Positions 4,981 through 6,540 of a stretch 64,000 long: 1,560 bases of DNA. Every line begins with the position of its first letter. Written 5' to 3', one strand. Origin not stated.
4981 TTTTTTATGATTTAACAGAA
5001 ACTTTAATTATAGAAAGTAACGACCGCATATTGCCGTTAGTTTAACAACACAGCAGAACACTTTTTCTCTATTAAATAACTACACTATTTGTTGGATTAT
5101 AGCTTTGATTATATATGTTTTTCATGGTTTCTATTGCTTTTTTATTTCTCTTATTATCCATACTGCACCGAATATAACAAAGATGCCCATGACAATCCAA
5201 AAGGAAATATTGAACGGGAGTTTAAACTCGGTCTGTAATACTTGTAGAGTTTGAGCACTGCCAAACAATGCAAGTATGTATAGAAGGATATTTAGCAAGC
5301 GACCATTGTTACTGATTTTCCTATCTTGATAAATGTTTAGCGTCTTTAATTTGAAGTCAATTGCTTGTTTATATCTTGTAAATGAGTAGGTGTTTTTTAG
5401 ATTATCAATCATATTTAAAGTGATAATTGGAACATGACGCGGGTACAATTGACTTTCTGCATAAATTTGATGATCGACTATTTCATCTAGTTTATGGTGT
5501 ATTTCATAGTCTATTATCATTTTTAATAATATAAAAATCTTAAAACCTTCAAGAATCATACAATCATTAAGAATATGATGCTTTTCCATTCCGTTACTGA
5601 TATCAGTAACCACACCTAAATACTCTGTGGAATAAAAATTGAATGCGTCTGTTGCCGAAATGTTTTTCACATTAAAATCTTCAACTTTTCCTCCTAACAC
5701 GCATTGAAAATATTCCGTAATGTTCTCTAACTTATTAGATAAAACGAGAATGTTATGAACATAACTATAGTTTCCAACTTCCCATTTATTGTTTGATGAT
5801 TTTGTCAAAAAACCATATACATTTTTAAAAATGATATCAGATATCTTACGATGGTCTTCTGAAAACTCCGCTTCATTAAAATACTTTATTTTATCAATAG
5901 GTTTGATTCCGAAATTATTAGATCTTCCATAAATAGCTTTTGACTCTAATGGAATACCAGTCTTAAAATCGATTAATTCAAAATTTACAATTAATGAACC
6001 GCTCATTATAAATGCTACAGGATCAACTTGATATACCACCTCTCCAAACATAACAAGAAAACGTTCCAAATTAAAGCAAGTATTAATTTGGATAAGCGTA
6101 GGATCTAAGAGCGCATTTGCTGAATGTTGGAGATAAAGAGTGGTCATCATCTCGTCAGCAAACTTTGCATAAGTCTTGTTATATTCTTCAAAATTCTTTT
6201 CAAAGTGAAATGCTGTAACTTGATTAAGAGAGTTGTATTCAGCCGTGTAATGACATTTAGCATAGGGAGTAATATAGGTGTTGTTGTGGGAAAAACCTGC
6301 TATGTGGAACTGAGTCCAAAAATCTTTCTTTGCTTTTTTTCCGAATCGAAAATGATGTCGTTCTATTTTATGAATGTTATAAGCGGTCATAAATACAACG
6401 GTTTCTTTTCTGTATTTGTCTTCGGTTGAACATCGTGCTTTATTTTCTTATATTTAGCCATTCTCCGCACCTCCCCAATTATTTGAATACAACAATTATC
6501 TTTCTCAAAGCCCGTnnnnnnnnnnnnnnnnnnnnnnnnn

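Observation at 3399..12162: AT-rich minus-strand cargo block of four adjacent defence-type modules inside a serine-recombinase island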

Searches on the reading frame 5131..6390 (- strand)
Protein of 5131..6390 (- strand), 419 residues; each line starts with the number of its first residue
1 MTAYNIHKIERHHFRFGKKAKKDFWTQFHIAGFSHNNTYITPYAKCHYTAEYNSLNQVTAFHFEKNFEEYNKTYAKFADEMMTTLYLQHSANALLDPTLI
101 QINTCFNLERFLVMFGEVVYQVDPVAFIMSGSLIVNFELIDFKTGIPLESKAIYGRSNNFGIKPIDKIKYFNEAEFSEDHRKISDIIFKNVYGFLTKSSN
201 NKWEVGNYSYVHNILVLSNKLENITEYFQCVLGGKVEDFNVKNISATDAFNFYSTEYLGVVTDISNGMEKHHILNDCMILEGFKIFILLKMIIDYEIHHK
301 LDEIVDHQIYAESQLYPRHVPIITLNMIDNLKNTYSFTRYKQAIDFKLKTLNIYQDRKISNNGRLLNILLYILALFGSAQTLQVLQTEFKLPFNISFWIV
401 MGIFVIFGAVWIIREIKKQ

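Call 5: search_protein_families(library=pfam, proteins=[window:5131-6390:-], max_evalue=0.1)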
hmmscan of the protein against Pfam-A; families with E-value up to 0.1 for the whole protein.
window:5131-6390:- (419 aa): 1 family
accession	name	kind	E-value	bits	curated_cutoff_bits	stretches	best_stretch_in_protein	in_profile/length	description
PF14902.11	DUF4494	-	0.045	14.1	27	1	158-253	48-137/139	Domain of unknown function (DUF4494)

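Call 6: search_protein_families(library=padloc, proteins=[window:5131-6390:-], max_evalue=0.1)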
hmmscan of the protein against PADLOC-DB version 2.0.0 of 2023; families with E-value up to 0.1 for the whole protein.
window:5131-6390:- (419 aa): 0 families

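Call 7: search_protein_families(library=ncbifam, proteins=[window:5131-6390:-], max_evalue=0.1)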
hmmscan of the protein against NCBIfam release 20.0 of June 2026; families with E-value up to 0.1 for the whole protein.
window:5131-6390:- (419 aa): 0 families

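Call 10: search_solved_structures(query=window:5131-6390:-, max_evalue=10)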
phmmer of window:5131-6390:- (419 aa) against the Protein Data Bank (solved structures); distinct sequences matched with E-value up to 10: 0.

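Call 11: search_protein_families(library=phrogs, proteins=[window:5131-6390:-], max_evalue=0.1)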
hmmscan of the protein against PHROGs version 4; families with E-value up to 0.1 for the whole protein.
window:5131-6390:- (419 aa): 0 families

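Call 12: find_homologous_proteins(query=window:5131-6390:-, max_evalue=0.001)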
Query window:5131-6390:- (419 aa): 110 proteins with E <= 0.001 among 2506 candidates.
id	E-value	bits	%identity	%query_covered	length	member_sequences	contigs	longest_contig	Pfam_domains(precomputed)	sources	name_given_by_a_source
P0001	6.9e-261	883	93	100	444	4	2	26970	-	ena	-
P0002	6.1e-253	857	89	100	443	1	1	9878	-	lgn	-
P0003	1.9e-251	852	89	100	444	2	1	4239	-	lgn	-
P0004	4.5e-251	851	88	100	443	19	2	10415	-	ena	-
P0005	1.2e-249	846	89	100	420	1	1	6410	-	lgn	-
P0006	2.9e-249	845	89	100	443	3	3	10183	-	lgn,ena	-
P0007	4.6e-231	785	81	100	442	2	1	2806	-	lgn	-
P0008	1.4e-227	774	78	100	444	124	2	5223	-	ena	-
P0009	4.7e-225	765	78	100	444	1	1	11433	-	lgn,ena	-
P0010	1.9e-223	760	78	100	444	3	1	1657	-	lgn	-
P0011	1.5e-219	747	75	100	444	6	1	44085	-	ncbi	-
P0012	6.0e-216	735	75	100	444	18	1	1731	-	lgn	-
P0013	7.3e-213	725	75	100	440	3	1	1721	-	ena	-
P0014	2.9e-212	723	73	100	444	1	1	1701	-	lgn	-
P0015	9.7e-211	718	73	100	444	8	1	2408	-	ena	-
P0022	7.6e-196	669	68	100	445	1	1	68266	-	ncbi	-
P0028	9.3e-170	583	61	100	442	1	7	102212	-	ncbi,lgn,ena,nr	ncbi:MAG: hypothetical protein IJZ39_00440 [Oscillospiraceae bacterium]|nr:hypothetical protein [Osc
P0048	4.9e-152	525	56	100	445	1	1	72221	-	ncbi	-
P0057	3.7e-136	473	52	100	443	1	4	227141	-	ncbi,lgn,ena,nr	ncbi:MAG: hypothetical protein IJA55_00890 [Clostridia bacterium]|nr:hypothetical protein [Clostridi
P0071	1.3e-108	382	45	99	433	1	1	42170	-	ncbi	-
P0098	6.9e-82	294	39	100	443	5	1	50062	-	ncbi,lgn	ncbi:hypothetical protein ACTQ6A_15990 [Lachnospiraceae bacterium LCP25S3_G4]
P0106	6.4e-71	258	36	100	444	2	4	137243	-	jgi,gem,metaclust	metaclust:\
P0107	3.2e-69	252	34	100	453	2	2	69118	-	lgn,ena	-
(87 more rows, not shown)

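Call 18: find_encoding_contigs(protein=P0001, flank=10000, max_places=3)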
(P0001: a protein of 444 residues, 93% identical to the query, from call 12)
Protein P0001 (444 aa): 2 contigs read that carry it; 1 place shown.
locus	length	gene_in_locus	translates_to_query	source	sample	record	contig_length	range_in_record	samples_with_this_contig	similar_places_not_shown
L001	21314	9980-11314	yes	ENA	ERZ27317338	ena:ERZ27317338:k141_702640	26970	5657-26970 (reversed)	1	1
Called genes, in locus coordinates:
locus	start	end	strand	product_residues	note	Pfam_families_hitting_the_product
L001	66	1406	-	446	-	PF14501:HATPase_c_5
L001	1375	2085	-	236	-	PF00072:Response_reg, PF04397:LytTR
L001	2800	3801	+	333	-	PF02540:NAD_synthase (weak), PF01171:ATP_bind_3 (weak), PF00958:GMP_synt_C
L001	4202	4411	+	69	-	PF01381:HTH_3 (weak), PF13443:HTH_26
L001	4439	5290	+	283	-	-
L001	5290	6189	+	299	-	PF18899:DUF5655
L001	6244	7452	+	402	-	-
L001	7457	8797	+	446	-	PF02086:MethyltransfD12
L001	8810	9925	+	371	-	PF02086:MethyltransfD12 (faint), PF01555:N6_N4_Mtase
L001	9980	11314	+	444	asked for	-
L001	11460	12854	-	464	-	PF13173:AAA_14, PF13635:DUF4143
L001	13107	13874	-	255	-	-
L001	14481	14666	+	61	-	-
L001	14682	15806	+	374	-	PF14657:Arm-DNA-bind_4 (weak), PF14659:Phage_int_SAM_3, PF00589:Phage_integrase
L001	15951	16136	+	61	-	-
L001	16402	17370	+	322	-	-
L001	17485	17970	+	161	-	PF12844:HTH_19 (weak), PF01381:HTH_3 (weak)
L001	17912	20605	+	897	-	PF00350:Dynamin_N, PF01926:MMR_HSR1 (faint)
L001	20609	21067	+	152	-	-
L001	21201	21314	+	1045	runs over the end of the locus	PF00437:T2SSE (weak), PF01935:DUF87, PF10412:TrwB_AAD_bind (faint)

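Call 19: find_encoding_contigs(protein=P0057, flank=10000, max_places=2)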
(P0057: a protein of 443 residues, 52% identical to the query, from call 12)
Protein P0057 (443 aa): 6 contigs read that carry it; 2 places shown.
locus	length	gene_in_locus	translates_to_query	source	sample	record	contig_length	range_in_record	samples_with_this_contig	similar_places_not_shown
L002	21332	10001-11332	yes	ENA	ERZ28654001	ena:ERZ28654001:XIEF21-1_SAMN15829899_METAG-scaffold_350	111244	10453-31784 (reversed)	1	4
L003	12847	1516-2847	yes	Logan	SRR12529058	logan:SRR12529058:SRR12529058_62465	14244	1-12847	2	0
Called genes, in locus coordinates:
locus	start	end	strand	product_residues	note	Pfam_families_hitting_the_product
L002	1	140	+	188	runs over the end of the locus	-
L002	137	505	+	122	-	-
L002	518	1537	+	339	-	PF01210:NAD_Gly3P_dh_N (weak), PF02558:ApbA, PF08546:ApbA_C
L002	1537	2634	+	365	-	PF00248:Aldo_ket_red, PF13183:Fer4_8 (faint), PF12838:Fer4_7 (faint), PF13187:Fer4_9, PF13237:Fer4_10 (weak), PF13534:Fer4_17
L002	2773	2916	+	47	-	PF13165:SCIFF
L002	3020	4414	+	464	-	PF13353:Fer4_12, PF04055:Radical_SAM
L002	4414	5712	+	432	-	PF01276:OKR_DC_1, PF00266:Aminotran_5 (weak), PF01053:Cys_Met_Meta_PP (weak)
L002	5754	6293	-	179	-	-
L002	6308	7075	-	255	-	-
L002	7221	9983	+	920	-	PF20464:MmeI_N, PF20465:MmeI_hel, PF02384:N6_Mtase (weak), PF20473:MmeI_Mtase, PF07669:Eco57I, PF20466:MmeI_TRD, PF20467:MmeI_C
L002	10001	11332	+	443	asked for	-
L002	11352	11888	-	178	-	PF14512:TM1586_NiRdase (weak), PF00881:Nitroreductase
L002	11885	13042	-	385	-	PF00106:adh_short, PF13561:adh_short_C2, PF01467:CTP_transf_like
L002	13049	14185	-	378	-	PF04464:Glyphos_transf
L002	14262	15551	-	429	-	PF01943:Polysacc_synt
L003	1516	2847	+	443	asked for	-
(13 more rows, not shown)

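Call 20: find_encoding_contigs(protein=P0106, flank=8000, max_places=2)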
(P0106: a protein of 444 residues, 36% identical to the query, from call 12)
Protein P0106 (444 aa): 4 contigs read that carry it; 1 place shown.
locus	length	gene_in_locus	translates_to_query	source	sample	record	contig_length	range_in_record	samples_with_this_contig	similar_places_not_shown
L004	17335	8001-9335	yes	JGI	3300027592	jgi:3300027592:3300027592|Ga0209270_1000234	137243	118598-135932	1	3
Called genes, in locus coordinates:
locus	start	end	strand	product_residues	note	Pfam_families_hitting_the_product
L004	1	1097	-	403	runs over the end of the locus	-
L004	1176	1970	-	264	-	PF03099:BPL_LplA_LipB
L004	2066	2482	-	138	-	PF00011:HSP20, PF17886:ArsA_HSP20 (weak)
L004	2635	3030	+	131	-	-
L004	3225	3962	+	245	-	PF00881:Nitroreductase, PF14512:TM1586_NiRdase (faint)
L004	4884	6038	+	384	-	PF04015:DUF362, PF12797:Fer4_2 (faint), PF00037:Fer4 (weak), PF12837:Fer4_6 (weak), PF12838:Fer4_7, PF13237:Fer4_10 (weak), PF14697:Fer4_21 (weak)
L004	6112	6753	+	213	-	-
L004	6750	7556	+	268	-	PF08843:AbiEii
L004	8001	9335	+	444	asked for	-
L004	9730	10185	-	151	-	PF05991:NYN_YacP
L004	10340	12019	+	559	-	PF05496:RuvB_N (faint), PF13604:AAA_30 (faint), PF13177:DNA_pol3_delta2, PF13245:AAA_19 (faint), PF00004:AAA, PF21960:RCF1-5-like_lid (weak), PF22608:DNAX_ATPase_lid, PF12169:DNA_pol3_gamma3, +2 more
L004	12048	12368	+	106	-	PF02575:YbaB_DNA_bd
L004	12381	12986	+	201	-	PF21176:RecR_HhH, PF01751:Toprim, PF13662:Toprim_4, PF21175:RecR_C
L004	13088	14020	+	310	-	PF01156:IU_nuc_hydro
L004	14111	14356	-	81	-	PF04226:Transgly_assoc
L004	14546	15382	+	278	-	PF00753:Lactamase_B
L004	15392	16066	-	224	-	PF02660:G3P_acyltransf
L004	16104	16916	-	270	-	PF18900:DUF5656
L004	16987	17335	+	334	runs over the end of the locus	-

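Call 21: find_encoding_contigs(protein=P0098, flank=8000, max_places=2)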
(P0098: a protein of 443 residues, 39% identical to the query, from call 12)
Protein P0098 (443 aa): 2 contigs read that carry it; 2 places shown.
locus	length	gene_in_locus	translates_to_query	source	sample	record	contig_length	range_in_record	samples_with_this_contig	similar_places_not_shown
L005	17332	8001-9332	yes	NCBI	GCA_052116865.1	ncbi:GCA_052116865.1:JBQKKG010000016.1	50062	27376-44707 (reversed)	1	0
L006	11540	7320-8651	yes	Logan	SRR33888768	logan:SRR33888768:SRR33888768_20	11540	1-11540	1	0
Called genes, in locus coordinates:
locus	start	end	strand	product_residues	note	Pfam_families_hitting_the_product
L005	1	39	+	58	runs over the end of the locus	-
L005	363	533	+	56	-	-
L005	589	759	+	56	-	-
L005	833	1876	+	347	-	PF00437:T2SSE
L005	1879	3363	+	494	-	-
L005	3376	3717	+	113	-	-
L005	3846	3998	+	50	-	-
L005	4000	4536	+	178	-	-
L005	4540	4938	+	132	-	-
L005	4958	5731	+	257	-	-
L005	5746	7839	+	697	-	-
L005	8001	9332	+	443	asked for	-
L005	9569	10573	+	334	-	PF18941:DUF5688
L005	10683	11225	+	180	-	PF04002:RadC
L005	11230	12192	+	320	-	PF13154:DUF3991, PF13155:Toprim_2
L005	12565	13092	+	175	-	-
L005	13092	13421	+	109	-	PF21983:NikA-like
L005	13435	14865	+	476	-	PF03432:Relaxase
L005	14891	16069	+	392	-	-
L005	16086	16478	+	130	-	-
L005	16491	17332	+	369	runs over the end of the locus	PF12687:DUF3801, PF09397:FtsK_gamma (faint)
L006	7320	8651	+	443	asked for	-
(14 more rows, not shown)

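Call 22: find_encoding_contigs(protein=P0028, flank=8000, max_places=2)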
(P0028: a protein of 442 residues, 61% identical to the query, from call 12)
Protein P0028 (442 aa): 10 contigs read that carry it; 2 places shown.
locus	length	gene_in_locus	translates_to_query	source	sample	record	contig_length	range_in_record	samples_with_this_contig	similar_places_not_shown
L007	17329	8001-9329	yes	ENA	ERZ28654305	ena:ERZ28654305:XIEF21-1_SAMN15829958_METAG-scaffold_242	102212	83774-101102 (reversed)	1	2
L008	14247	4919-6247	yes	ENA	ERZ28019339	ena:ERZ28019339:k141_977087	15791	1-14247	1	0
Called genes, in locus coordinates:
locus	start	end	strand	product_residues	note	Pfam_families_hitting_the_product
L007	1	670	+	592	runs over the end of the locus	?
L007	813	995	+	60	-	PF01165:Ribosomal_S21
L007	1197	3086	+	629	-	PF13727:CoA_binding_3, PF02254:TrkA_N (faint), PF00106:adh_short (weak), PF04321:RmlD_sub_bind, PF01073:3Beta_HSD, PF01370:Epimerase, PF02719:Polysacc_synt_2, PF16363:GDP_Man_Dehyd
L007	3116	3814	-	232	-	-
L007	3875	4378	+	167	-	PF09419:PGP_phosphatase, PF00702:Hydrolase (faint), PF13419:HAD_2 (weak), PF13242:Hydrolase_like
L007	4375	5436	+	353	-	PF01321:Creatinase_N, PF00557:Peptidase_M24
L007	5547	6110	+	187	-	PF08207:EFP_N, PF01132:EFP, PF09285:Elong-fact-P_C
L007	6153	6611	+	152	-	-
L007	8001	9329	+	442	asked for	-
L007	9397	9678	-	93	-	-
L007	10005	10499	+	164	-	-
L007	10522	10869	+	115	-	PF00462:Glutaredoxin (faint), PF03960:ArsC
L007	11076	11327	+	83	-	PF21699:TM1266-like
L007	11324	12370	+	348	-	PF04055:Radical_SAM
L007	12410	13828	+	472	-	PF04055:Radical_SAM, PF06968:BATS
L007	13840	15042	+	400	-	PF02421:FeoB_N, PF03193:RsgA_GTPase (faint), PF00350:Dynamin_N (faint), PF01926:MMR_HSR1, PF00009:GTP_EFTU, PF18128:HydF_dimer, PF18133:HydF_tetramer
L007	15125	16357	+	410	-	PF04389:Peptidase_M28, PF16254:DUF4910 (faint)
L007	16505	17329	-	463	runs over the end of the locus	PF01336:tRNA_anti-codon, PF00152:tRNA-synt_2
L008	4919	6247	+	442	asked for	-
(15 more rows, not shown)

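Call 24: search_protein_representatives(protein=window:5131-6390:-)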
Query: 419 residues. Proteins with E-value up to 0.001 (for the whole library): 87; up to 1e-10: 66; up to 1e-30: 39. The best 87 are listed.
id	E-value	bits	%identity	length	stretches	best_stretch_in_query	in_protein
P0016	5.9e-211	717.3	74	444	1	1-418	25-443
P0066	7.0e-114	397.6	48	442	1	1-417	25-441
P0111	5.5e-105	368.3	43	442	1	1-417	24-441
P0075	8.1e-101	354.6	43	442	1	1-417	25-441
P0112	8.0e-98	344.7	44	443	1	1-418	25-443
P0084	1.1e-91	324.4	39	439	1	1-415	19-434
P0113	2.9e-91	323.1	40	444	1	1-418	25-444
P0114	6.4e-83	295.6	38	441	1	10-418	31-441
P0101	1.4e-78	281.3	39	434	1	1-418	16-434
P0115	4.5e-78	279.6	38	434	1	1-414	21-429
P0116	8.0e-77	275.5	63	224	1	214-417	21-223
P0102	7.7e-76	272.3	40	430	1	1-415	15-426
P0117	1.9e-73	264.4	36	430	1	1-418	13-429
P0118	4.5e-71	256.6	36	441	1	1-417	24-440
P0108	3.6e-68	247.0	34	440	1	1-418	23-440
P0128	2.3e-45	171.9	28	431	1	1-417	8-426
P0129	6.7e-44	167.1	26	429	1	6-415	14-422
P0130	2.0e-42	162.2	28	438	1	23-414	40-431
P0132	2.4e-41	158.7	30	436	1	1-417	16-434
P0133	3.7e-38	148.2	27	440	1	27-412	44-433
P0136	3.6e-36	141.7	28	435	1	1-418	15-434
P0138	5.5e-33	131.2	26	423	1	19-415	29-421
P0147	1.0e-26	110.5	27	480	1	90-417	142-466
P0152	2.5e-24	102.6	26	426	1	109-417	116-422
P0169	1.2e-10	57.5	22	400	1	114-408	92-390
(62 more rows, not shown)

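Call 26: predict_structure(alignment_id=A1)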
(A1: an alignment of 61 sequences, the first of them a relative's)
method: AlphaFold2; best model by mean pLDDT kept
length: 444 residues; sequences in the alignment: 61
mean_pLDDT: 86.9   pTM: 0.81
mean pLDDT of the five models: 86.9, 86.1, 85.7, 85.6, 85.4
residues with pLDDT >= 90: 206; 70-90: 207; 50-70: 18; < 50: 13
segments of 3 or more residues with pLDDT < 50: 1-8, 13-16
pLDDT, mean of each block of 10 residues (from residue 1): 37 59 95 72 66 91 88 87 84 81 84 91 89 95 95 95 93 93 93 93 96 94 83 93 92 92 88 92 94 88 96 92 83 86 89 93 92 88 83 87 85 84 89 87 67
secondary structure, 60 per line:
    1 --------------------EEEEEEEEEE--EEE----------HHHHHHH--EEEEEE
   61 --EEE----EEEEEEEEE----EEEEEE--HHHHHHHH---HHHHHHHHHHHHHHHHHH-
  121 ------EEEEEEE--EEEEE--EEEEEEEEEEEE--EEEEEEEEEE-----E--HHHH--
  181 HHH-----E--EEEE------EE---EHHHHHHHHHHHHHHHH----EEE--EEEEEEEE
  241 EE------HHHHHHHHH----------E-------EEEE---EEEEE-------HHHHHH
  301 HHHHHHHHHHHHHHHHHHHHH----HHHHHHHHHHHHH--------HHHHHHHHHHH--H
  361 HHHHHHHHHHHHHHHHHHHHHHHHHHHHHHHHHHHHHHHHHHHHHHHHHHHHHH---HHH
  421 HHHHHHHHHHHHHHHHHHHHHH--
elements in order: E21-30 E33-35 H46-52 E55-60 E63-65 E70-78 E83-88 H91-98 H102-119 E127-133 E136-140 E143-154 E157-166 H175-178 E192-195 H208-223 E228-230 E233-242 H249-257 E276-279 E283-287 H295-321 H326-338 H347-357 H360-414 H418-442

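Call 28: fold_search(model_id=the predicted structure, library=pdb)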
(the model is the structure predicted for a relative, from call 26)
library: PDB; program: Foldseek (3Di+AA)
matches with E <= 10: 338; with E <= 0.001: 0
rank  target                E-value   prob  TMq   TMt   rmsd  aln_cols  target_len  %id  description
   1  8tmn_C                1.9e-02  0.47  0.16  0.18  17.8       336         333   12  Cryo-EM structure of magnesium depleted CorA in complex with conformation-specific synthetic antibody C18, State MGD-1 (released 2025-02-12)
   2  8tmd_E                2.5e-02  0.54  0.17  0.20  15.4       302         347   12  Cryo-EM structure of CorA in complex with conformation-specific synthetic antibody C18 and 100 uM MgCl2, State MG0.1-1 (released 2025-02-12)
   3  8tmi_E                2.9e-02  0.47  0.16  0.19  17.9       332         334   12  Cryo-EM structure of CorA in complex with conformation-specific synthetic antibody C18 and 100 uM MgCl2, State MG0.1-2 (released 2025-02-12)
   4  2iub_I                3.8e-02  0.72  0.19  0.23  16.6       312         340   12  Crystal structure of a divalent metal ion transporter CorA at 2.9 A resolution. (released 2006-08-03)
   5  8tmc_A                4.7e-02  0.38  0.16  0.19  17.2       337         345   12  Cryo-EM structure of CorA in complex with conformation-specific synthetic antibody C12 and 20 mM MgCl2, State MG20-2 (released 2025-02-12)
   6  2iub_A                5.8e-02  0.54  0.18  0.22  16.8       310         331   12  Crystal structure of a divalent metal ion transporter CorA at 2.9 A resolution. (released 2006-08-03)
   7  5jtg_E                6.8e-02  0.51  0.18  0.22  17.1       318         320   11  Crystal structure of Thermotoga maritima mutant D89K/D253K (released 2017-01-25)
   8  2iub_G                8.9e-02  0.57  0.19  0.23  16.4       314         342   11  Crystal structure of a divalent metal ion transporter CorA at 2.9 A resolution. (released 2006-08-03)
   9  2iub_J                1.0e-01  0.44  0.16  0.20  15.9       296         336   13  Crystal structure of a divalent metal ion transporter CorA at 2.9 A resolution. (released 2006-08-03)
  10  2iub_C                1.0e-01  0.38  0.16  0.20  17.0       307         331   12  Crystal structure of a divalent metal ion transporter CorA at 2.9 A resolution. (released 2006-08-03)
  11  5jrw_D                1.4e-01  0.54  0.17  0.21  11.6       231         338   12  Crystal structure of Thermotoga maritima mutant D89R/D253R (released 2017-01-25)
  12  3jcf_A                1.4e-01  0.41  0.18  0.21  15.9       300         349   11  Cryo-EM structure of the magnesium channel CorA in the closed symmetric magnesium-bound state (released 2016-02-17)
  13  5jtg_A                1.4e-01  0.38  0.17  0.22  16.8       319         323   12  Crystal structure of Thermotoga maritima mutant D89K/D253K (released 2017-01-25)
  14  8tmb_A                1.6e-01  0.38  0.18  0.21  16.2       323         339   11  Cryo-EM structure of CorA in complex with conformation-specific synthetic antibody C12 and 20 mM MgCl2, State MG20-1 (released 2025-02-12)
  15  2iub_F                1.9e-01  0.44  0.19  0.23  15.4       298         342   12  Crystal structure of a divalent metal ion transporter CorA at 2.9 A resolution. (released 2006-08-03)
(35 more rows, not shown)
